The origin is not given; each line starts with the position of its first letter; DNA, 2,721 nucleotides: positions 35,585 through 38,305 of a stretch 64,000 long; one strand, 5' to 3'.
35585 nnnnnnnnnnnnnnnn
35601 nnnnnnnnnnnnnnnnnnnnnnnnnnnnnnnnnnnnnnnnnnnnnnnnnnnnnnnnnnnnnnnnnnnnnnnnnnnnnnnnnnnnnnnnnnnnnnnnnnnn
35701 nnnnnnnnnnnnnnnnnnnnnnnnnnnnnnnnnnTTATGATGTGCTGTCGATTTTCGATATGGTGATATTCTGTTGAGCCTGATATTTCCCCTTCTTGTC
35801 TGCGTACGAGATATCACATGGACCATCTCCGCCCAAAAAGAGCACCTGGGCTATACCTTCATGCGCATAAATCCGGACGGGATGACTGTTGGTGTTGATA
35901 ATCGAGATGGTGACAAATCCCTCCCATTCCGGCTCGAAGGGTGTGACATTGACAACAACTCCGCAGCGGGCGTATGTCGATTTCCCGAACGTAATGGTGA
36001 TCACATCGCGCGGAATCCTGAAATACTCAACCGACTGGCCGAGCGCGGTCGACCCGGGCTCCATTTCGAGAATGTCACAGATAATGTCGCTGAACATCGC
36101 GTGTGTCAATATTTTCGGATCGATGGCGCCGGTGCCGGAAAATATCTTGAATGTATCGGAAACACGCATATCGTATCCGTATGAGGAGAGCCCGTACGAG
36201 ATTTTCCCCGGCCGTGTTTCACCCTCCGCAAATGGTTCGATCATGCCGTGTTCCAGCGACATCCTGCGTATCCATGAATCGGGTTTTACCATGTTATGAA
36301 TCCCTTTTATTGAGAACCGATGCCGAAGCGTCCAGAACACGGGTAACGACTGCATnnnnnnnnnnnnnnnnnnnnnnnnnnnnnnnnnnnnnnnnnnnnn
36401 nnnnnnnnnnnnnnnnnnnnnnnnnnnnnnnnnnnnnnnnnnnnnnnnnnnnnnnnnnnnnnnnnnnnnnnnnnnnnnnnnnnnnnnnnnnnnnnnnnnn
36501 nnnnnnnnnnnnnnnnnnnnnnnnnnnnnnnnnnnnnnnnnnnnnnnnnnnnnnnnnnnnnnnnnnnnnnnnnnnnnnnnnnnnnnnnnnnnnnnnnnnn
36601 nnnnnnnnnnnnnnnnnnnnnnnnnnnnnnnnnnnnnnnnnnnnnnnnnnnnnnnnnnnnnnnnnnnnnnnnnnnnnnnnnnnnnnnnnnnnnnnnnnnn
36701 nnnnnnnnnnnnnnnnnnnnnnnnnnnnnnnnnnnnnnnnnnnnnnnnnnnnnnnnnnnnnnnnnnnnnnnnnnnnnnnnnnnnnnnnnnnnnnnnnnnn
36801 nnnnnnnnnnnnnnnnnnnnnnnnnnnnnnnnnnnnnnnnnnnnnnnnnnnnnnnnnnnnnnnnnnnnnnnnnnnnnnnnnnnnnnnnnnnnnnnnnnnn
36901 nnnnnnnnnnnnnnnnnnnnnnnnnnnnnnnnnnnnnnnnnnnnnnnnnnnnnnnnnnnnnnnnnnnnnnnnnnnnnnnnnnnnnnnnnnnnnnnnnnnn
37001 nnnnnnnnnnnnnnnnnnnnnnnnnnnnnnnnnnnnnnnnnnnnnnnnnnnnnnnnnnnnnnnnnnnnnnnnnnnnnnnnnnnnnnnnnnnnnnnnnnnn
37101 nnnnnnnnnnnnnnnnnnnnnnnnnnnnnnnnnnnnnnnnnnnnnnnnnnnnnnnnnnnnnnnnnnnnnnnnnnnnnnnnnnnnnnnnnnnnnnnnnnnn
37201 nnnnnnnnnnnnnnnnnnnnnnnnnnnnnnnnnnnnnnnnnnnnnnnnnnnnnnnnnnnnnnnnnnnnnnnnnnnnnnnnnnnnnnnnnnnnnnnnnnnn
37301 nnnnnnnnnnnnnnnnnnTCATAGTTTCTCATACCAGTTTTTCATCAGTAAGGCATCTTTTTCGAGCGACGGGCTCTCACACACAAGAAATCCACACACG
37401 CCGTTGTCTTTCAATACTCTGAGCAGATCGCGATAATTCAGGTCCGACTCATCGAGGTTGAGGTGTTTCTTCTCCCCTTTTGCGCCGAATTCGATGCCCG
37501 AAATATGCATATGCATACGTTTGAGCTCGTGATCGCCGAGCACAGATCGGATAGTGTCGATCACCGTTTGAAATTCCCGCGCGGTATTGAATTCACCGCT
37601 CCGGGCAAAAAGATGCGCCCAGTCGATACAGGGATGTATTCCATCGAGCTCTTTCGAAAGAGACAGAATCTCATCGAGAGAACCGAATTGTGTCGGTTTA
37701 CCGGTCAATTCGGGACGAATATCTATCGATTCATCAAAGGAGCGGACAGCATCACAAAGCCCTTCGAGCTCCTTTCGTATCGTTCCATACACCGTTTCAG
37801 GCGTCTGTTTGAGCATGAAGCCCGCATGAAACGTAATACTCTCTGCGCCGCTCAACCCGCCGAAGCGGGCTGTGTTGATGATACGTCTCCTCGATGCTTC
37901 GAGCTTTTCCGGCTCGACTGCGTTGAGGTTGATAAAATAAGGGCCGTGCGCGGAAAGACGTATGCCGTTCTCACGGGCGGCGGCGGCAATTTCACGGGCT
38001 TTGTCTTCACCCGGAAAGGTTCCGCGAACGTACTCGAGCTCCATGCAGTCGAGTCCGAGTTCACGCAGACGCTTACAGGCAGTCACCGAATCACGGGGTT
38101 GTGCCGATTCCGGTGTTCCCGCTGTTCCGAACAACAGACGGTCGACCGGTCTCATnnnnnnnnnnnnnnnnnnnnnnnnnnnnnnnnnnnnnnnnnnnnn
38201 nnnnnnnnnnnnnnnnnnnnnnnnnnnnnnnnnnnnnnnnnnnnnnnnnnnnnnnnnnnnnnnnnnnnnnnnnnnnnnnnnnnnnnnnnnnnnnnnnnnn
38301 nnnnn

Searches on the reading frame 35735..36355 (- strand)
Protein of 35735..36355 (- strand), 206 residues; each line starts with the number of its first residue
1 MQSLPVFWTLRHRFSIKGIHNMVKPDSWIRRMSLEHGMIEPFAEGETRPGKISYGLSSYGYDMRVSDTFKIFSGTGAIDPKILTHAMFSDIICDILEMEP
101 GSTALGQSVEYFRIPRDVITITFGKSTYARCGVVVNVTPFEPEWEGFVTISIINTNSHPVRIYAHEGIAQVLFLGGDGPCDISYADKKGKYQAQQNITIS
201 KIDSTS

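Call 48: search_protein_families(library=pfam, proteins=[window:35735-36355:-], max_evalue=0.00001)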
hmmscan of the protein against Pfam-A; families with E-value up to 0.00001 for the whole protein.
window:35735-36355:- (206 aa): 1 family
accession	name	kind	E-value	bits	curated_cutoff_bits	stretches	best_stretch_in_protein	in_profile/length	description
PF22769.1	DCD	-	2.2e-26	93.3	27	1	25-173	3-150/153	dCTP deaminase-like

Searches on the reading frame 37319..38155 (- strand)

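Call 48: search_protein_families(library=pfam, proteins=[window:37319-38155:-], max_evalue=0.00001)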
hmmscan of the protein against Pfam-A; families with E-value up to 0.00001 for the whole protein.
window:37319-38155:- (278 aa): 1 family
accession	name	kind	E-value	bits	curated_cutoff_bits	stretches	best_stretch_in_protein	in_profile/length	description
PF01261.30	AP_endonuc_2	-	6.2e-33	115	31.1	1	28-266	2-237/249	Xylose isomerase-like TIM barrel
